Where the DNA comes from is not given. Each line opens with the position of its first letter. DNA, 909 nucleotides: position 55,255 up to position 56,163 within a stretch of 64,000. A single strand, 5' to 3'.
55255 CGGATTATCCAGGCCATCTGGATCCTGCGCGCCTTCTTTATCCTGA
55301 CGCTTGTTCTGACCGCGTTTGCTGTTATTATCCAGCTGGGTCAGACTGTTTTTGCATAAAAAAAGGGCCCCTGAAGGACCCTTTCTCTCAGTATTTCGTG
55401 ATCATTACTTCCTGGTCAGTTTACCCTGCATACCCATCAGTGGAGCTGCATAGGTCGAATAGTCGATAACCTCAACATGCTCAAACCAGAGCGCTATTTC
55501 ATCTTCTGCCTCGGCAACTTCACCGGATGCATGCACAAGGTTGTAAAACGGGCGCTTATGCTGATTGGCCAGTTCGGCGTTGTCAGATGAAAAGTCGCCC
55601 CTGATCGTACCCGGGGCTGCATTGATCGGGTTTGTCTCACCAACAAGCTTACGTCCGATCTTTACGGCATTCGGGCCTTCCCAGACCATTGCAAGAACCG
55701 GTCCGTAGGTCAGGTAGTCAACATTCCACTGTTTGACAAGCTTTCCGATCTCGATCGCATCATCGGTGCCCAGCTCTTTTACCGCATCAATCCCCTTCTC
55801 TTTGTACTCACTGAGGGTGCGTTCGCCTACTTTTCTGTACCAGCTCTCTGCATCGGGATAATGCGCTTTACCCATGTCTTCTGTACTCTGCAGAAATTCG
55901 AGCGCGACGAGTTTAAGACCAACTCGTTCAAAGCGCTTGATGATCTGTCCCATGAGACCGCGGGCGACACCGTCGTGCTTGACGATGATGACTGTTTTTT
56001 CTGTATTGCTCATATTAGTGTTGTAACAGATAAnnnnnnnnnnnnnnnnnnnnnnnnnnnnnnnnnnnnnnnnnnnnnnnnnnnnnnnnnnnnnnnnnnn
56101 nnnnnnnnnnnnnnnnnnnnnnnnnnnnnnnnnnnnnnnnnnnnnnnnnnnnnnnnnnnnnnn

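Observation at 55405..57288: Two tandem ndk paralogs, each with a ~50-aa insertion, next to tmk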

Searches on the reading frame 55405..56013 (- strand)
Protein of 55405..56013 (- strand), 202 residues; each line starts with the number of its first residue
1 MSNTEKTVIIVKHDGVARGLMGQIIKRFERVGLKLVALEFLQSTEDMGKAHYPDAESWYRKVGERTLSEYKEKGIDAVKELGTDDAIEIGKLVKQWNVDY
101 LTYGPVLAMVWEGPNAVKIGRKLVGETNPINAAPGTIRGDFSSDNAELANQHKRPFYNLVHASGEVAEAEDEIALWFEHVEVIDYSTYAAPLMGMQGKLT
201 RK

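Call 3: search_protein_families(library=pfam, proteins=[window:55405-56013:-], max_evalue=0.01)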
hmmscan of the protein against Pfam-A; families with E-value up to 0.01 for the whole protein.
window:55405-56013:- (202 aa): 1 family
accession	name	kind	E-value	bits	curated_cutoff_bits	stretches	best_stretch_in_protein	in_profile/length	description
PF00334.24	NDK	-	1.5e-34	119.2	27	2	97-181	60-134/135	Nucleoside diphosphate kinase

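Call 4: search_protein_families(library=ncbifam, proteins=[window:55405-56013:-], max_evalue=0.01)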
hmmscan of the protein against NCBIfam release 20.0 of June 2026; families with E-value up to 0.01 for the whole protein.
window:55405-56013:- (202 aa): 6 families
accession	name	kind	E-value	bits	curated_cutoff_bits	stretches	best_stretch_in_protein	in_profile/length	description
NF001908.0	PRK00668.1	equivalog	2.8e-37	127.6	155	2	98-184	64-140/141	nucleoside-diphosphate kinase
NF011115.0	PRK14543.1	equivalog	1.5e-36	125.8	287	2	83-186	56-159/169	nucleoside-diphosphate kinase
NF011112.0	PRK14540.1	equivalog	2.6e-26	92.1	202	2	98-178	63-133/135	nucleoside-diphosphate kinase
NF011116.0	PRK14545.1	equivalog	1.7e-15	57.4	217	2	98-146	64-112/139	nucleoside-diphosphate kinase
NF011114.0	PRK14542.1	equivalog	7.8e-15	54.8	250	2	98-181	62-135/137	nucleoside-diphosphate kinase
NF011113.0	PRK14541.1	equivalog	4.6e-14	52.7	255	2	98-183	62-137/140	nucleoside-diphosphate kinase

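Call 6: search_solved_structures(query=window:55405-56013:-, show_alignments=2)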
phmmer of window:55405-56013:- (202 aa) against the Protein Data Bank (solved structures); distinct sequences matched with E-value up to 0.001: 108 (the best 60 are shown).
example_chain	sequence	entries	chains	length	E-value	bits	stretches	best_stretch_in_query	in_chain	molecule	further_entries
1xqi_A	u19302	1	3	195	4.4e-51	176.7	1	4-183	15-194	Nucleoside diphosphate kinase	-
7zl8_A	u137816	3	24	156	4.1e-37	131.1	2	98-189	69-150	Nucleoside diphosphate kinase A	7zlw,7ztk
1jxv_A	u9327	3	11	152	9.9e-37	129.9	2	98-189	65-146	Nucleoside Diphosphate Kinase A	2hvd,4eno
5ui4_A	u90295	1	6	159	1.2e-36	129.5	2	98-189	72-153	Nucleoside diphosphate kinase A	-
3l7u_A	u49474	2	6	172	1.8e-36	129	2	98-189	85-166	Nucleoside diphosphate kinase A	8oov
1be4_A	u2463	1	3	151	2.3e-36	128.7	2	98-189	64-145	NUCLEOSIDE DIPHOSPHATE TRANSFERASE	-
1bhn_A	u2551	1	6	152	2.7e-36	128.4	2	98-189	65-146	NUCLEOSIDE DIPHOSPHATE TRANSFERASE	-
2hve_A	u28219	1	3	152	3.5e-36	128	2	98-189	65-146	Nucleoside diphosphate kinase A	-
9gd6_A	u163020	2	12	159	4.5e-36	127.7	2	98-189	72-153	Nucleoside diphosphate kinase A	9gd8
1nsk_R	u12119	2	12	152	7.3e-36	127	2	98-189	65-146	NUCLEOSIDE DIPHOSPHATE KINASE | Nucleoside diphosphate kinase B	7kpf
1ucn_A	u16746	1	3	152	1.3e-35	126.2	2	98-189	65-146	nucleoside diphosphate kinase A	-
8pyw_A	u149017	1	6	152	2.1e-35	125.5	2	98-189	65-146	Nucleoside diphosphate kinase B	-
9gd9_B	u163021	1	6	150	2.7e-35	125.2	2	98-186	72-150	Nucleoside diphosphate kinase A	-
1nue_A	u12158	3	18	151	2.8e-35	125.1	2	98-189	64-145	NUCLEOSIDE DIPHOSPHATE KINASE | Nucleoside diphosphate kinase B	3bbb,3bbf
8pie_A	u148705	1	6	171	3.7e-35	124.7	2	98-189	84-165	Nucleoside diphosphate kinase B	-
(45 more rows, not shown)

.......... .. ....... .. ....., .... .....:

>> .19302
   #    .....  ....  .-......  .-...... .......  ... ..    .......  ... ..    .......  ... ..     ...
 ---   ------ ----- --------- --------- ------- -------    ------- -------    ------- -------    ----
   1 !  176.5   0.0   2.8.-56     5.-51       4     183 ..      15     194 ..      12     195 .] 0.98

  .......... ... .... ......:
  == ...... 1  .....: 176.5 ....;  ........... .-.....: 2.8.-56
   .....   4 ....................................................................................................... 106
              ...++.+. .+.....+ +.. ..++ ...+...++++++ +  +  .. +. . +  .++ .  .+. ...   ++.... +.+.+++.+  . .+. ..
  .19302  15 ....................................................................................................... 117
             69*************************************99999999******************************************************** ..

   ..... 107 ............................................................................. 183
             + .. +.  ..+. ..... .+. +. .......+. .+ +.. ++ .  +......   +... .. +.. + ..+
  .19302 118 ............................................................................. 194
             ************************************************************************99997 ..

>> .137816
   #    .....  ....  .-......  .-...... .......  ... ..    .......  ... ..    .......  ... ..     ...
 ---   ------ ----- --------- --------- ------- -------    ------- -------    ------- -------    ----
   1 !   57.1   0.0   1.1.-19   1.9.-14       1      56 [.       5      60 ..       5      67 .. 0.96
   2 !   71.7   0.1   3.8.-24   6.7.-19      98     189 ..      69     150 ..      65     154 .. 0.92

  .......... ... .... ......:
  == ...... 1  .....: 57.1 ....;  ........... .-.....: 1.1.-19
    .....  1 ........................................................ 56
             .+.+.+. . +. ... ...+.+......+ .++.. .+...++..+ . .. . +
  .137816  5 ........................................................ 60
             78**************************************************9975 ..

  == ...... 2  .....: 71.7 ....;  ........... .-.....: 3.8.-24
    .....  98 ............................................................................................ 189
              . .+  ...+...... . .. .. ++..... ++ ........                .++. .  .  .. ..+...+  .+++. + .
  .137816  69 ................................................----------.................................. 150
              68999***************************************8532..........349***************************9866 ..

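Call 11: find_homologous_proteins(query=window:55405-56013:-, max_evalue=1e-10)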
Query window:55405-56013:- (202 aa): 4361 proteins with E <= 1e-10 among 4546 candidates; the best 120 are listed.
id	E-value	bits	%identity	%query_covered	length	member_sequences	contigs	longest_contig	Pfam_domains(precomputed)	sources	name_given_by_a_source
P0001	1.7e-130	451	100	100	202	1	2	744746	PF00334.25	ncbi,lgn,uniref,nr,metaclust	ncbi:MAG: Nucleoside diphosphate kinase [candidate division WS6 bacterium OLB20]|uniref:nucleoside-d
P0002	4.5e-114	397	86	99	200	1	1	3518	PF00334.25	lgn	-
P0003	8.9e-109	380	82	98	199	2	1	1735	PF00334.25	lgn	-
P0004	1.4e-103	363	83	98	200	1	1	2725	PF00334.25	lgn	-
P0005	2.6e-99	349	75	98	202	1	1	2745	PF00334.25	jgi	-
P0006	7.5e-97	341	76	98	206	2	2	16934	PF00334.25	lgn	-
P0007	3.6e-96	339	77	96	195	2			PF00334.25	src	-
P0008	3.3e-95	335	75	97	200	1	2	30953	PF00334.25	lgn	-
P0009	1.7e-93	330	74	99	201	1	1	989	PF00334.25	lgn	-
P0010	1.8e-93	330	72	100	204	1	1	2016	PF00334.25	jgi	jgi:nucleoside-diphosphate kinase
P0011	1.1e-92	327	70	100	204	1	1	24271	PF00334.25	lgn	-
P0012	3.0e-92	326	72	99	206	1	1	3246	PF00334.25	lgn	-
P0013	5.4e-92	325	71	99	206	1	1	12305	PF00334.25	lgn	-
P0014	6.4e-92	325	74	96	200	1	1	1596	PF00334.25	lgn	-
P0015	2.6e-91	323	71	99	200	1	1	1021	PF00334.25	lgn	-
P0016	3.2e-91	322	72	98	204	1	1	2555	PF00334.25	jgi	jgi:nucleoside-diphosphate kinase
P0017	7.0e-91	321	72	98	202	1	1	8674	PF00334.25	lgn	-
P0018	1.6e-90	320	71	99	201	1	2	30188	PF00334.25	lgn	-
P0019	1.7e-90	320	73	96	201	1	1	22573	PF00334.25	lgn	-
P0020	2.7e-90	319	73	96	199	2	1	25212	PF00334.25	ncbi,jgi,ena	-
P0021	2.7e-90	319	70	99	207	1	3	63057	PF00334.25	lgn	-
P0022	3.1e-90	319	70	98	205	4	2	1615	PF00334.25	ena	-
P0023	4.3e-90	319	72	96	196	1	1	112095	PF00334.25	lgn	-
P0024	5.2e-90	319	70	97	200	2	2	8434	PF00334.25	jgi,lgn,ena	jgi:nucleoside-diphosphate kinase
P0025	6.1e-90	318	66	99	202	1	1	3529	PF00334.25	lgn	-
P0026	6.5e-90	318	70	97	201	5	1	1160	PF00334.25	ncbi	-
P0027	7.8e-90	318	70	98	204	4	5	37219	PF00334.25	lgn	-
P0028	9.5e-90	318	71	96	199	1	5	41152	PF00334.25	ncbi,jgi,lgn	-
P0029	1.3e-89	317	72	98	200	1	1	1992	PF00334.25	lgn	-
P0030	1.5e-89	317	70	100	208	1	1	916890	PF00334.25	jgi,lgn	jgi:nucleoside-diphosphate kinase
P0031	2.0e-89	317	70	98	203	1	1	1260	PF00334.25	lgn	-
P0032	2.5e-89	316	71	98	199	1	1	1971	PF00334.25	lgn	-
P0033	3.2e-89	316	72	97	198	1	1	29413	PF00334.25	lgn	-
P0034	4.1e-89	316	70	100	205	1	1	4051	PF00334.25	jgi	jgi:nucleoside-diphosphate kinase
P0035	4.4e-89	315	69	97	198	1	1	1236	PF00334.25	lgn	-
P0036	4.4e-89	315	69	98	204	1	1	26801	PF00334.25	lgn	-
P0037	5.9e-89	315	70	98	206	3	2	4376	PF00334.25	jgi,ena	-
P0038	1.4e-88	314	70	97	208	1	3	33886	PF00334.25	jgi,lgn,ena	-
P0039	1.4e-88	314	69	97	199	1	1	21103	PF00334.25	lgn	-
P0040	1.4e-88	314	70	99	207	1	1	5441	PF00334.25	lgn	-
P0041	1.6e-88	314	70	98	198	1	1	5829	PF00334.25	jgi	jgi:nucleoside-diphosphate kinase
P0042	3.1e-88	313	68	99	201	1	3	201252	PF00334.25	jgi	jgi:nucleoside-diphosphate kinase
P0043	3.5e-88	313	71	97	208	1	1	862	PF00334.25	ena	-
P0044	1.3e-87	311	69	98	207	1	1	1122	PF00334.25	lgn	-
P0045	1.4e-87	311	68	97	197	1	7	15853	PF00334.25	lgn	-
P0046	1.5e-87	310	69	97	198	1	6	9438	PF00334.25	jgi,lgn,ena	jgi:nucleoside-diphosphate kinase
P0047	1.8e-87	310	69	97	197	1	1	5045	PF00334.25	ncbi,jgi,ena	ncbi:MAG: nucleoside-diphosphate kinase [bacterium]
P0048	1.8e-87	310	69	98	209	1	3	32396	PF00334.25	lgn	-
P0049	2.3e-87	310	70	97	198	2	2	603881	PF00334.25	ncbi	-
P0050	2.7e-87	310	68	97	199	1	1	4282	PF00334.25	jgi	-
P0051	2.8e-87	310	69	97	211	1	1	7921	PF00334.25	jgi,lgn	-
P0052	3.3e-87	309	67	98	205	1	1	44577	PF00334.25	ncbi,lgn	-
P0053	8.7e-87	308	68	98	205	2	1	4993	PF00334.25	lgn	-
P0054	1.6e-86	307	68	98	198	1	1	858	PF00334.25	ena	-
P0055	1.8e-86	307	67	97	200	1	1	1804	PF00334.25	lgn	-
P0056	2.9e-86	306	71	97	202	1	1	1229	PF00334.25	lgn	-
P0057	4.0e-86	306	67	97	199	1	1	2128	PF00334.25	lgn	-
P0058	5.0e-86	306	69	95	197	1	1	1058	PF00334.25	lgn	-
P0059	7.1e-86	305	69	99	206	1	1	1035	PF00334.25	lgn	-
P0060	8.6e-86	305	69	99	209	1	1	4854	PF00334.25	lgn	-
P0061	8.7e-86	305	68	97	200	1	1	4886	PF00334.25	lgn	-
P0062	1.1e-85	304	67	98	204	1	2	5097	PF00334.25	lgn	-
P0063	1.5e-85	304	65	98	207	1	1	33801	PF00334.25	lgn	-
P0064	2.1e-85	304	68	98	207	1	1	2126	PF00334.25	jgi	-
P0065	2.3e-85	303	69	97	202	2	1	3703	PF00334.25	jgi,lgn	-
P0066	2.6e-85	303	70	97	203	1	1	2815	PF00334.25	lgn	-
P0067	2.7e-85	303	68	97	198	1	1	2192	PF00334.25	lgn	-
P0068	2.7e-85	303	67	96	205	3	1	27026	PF00334.25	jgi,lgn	jgi:nucleoside-diphosphate kinase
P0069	3.0e-85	303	68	97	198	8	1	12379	PF00334.25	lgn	-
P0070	3.6e-85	303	69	97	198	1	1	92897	PF00334.25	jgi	jgi:nucleoside-diphosphate kinase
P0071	5.0e-85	302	69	97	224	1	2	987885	PF00334.25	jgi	-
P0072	8.0e-85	302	67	98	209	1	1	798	PF00334.25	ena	-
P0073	8.4e-85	302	66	98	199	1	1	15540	PF00334.25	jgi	jgi:nucleoside-diphosphate kinase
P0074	9.1e-85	301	67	95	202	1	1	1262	PF00334.25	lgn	-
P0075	9.5e-85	301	67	98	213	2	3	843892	PF00334.25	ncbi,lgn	-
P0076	9.8e-85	301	68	97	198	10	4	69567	PF00334.25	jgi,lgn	-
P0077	1.5e-84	301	68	96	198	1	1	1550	PF00334.25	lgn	-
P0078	1.6e-84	301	67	97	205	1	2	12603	PF00334.25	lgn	-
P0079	1.7e-84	301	66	97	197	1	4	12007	PF00334.25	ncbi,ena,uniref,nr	ncbi:nucleoside-diphosphate kinase [Candidatus Dojkabacteria bacterium]|uniref:nucleoside-diphosphat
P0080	2.0e-84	300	65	98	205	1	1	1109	PF00334.25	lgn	-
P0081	2.2e-84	300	67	97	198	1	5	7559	PF00334.25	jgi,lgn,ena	jgi:nucleoside-diphosphate kinase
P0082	2.9e-84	300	68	97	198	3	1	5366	PF00334.25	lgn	-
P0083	3.0e-84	300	68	98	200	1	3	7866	PF00334.25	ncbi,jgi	-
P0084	3.0e-84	300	70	97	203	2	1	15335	PF00334.25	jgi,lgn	-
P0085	3.3e-84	300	65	99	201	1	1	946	PF00334.25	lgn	-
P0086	4.4e-84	299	65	97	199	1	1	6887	PF00334.25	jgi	-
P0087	5.9e-84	299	68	97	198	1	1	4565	PF00334.25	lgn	-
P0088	8.7e-84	298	69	100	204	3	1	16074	PF00334.25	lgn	-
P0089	8.8e-84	298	68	98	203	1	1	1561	PF00334.25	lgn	-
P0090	9.7e-84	298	67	97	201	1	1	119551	PF00334.25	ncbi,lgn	-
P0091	9.8e-84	298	65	99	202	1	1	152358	PF00334.25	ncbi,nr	ncbi:nucleoside-diphosphate kinase [Candidatus Dojkabacteria bacterium]|nr:nucleoside-diphosphate ki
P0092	1.0e-83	298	66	97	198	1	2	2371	PF00334.25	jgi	jgi:nucleoside-diphosphate kinase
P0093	1.1e-83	298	68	97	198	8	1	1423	PF00334.25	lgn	-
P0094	1.3e-83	298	64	97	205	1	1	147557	PF00334.25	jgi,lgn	jgi:nucleoside-diphosphate kinase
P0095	1.6e-83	297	66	98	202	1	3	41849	PF00334.25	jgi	jgi:nucleoside-diphosphate kinase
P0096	2.1e-83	297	68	98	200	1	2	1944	PF00334.25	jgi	-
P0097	2.6e-83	297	67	99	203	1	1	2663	PF00334.25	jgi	jgi:nucleoside-diphosphate kinase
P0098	2.7e-83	297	65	98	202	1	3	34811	PF00334.25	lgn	-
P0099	2.8e-83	297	69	97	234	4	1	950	PF00334.25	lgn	-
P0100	2.8e-83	297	66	97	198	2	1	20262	PF00334.25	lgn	-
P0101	3.2e-83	296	68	98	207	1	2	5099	PF00334.25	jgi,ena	-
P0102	4.1e-83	296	65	97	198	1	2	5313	PF00334.25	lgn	-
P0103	4.3e-83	296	66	98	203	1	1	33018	PF00334.25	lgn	-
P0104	4.8e-83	296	67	97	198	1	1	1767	PF00334.25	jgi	jgi:nucleoside-diphosphate kinase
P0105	4.9e-83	296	67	98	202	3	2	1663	PF00334.25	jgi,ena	-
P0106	9.8e-83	295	66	98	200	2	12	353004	PF00334.25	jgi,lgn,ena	-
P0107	1.1e-82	295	66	99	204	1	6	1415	PF00334.25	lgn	-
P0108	1.8e-82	294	65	98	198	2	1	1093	PF00334.25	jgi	jgi:nucleoside-diphosphate kinase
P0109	2.0e-82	294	68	97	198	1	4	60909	PF00334.25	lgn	-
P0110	2.6e-82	293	67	97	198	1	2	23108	PF00334.25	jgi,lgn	-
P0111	2.6e-82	293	64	99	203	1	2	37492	PF00334.25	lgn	-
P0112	2.7e-82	293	66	97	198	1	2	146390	PF00334.25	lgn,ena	-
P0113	3.8e-82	293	66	98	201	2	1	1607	PF00334.25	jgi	jgi:nucleoside-diphosphate kinase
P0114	3.9e-82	293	68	96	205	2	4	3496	PF00334.25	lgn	-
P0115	4.1e-82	293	66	99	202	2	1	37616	PF00334.25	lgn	-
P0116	4.2e-82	293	63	98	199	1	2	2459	PF00334.25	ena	-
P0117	4.6e-82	293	68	97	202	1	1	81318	PF00334.25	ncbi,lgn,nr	ncbi:nucleoside-diphosphate kinase [Candidatus Dojkabacteria bacterium]|nr:nucleoside-diphosphate ki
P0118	5.6e-82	292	66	98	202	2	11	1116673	PF00334.25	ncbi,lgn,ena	-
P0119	5.7e-82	292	64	98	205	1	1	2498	PF00334.25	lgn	-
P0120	6.8e-82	292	67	97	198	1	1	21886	PF00334.25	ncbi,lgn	-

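Call 34: search_protein_representatives(protein=window:55405-56013:-)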
Query: 202 residues. Proteins with E-value up to 0.001 (for the whole library): 6050; up to 1e-10: 1600; up to 1e-30: 92. The best 150 are listed.
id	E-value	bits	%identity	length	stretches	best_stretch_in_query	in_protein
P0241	3.8e-61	222.6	54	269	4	98-189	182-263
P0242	4.9e-55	202.7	49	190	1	5-187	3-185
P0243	6.2e-52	192.6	48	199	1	5-187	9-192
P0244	2.8e-49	183.9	48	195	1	5-186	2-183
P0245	4.8e-49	183.1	47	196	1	5-189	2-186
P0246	1.8e-47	178.0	47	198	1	4-187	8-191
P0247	3.9e-47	176.9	45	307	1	4-186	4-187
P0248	7.0e-47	176.1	45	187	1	3-184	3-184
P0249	9.9e-47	175.6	49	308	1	5-185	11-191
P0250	1.3e-46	175.2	45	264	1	4-182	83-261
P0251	5.0e-46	173.3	44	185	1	5-185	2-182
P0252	1.2e-45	172.0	44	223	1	5-201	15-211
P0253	1.3e-45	172.0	47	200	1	5-186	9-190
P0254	3.2e-45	170.6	47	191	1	4-187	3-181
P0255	9.4e-45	169.1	48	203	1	4-188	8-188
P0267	4.8e-39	150.5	44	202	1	3-178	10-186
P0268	8.1e-39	149.8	42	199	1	5-185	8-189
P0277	5.1e-37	143.9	43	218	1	4-178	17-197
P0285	9.6e-36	139.7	39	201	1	4-190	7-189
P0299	2.1e-34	135.4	45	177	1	5-182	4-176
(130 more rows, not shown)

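Call 37: list_cluster_members(proteins=[P0242, P0243, P0245, P0244, P0247, P0267, P0268, P0277, P0249, P0246])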
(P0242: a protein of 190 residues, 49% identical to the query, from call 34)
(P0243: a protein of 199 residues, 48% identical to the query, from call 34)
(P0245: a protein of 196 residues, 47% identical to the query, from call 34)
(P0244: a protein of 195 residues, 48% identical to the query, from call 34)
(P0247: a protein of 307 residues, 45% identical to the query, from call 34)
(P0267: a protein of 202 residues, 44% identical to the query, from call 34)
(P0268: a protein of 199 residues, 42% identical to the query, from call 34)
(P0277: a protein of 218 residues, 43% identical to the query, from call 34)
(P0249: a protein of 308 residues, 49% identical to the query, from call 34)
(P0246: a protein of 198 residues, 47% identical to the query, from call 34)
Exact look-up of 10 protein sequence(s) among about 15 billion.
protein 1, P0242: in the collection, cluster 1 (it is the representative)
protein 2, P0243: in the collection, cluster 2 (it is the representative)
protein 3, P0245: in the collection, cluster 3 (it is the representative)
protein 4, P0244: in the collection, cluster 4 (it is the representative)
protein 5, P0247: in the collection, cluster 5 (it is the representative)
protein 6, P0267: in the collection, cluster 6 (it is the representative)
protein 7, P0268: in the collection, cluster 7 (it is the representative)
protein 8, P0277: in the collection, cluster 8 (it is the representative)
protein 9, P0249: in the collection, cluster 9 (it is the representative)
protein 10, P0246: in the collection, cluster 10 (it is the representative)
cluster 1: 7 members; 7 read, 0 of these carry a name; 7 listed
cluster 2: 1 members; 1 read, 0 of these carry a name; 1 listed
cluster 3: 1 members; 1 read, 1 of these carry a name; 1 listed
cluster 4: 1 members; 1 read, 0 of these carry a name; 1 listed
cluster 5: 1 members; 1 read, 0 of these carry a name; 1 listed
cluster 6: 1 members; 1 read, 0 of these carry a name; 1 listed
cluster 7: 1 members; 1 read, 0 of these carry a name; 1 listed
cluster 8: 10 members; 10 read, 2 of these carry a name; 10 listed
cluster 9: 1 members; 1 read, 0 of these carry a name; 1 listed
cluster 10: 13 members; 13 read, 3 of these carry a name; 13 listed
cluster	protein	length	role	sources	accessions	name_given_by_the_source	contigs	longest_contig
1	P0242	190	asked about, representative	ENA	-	-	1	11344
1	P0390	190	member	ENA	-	-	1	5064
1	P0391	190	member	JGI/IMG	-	-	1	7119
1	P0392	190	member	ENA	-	-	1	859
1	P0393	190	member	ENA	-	-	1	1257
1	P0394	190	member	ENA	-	-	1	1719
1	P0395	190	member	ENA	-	-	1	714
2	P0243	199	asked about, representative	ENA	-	-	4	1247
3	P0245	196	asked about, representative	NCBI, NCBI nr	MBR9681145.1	MAG: nucleoside-diphosphate kinase [Candidatus Altiarchaeota archaeon] | nucleoside-diphosphate kinase [Candidatus Altiarchaeota archaeon]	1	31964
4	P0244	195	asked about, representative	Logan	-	-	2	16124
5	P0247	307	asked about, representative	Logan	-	-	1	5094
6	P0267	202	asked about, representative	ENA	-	-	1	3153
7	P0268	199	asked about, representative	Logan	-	-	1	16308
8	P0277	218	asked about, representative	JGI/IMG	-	nucleoside-diphosphate kinase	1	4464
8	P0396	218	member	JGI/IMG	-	nucleoside-diphosphate kinase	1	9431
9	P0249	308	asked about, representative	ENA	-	-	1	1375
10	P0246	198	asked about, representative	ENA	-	-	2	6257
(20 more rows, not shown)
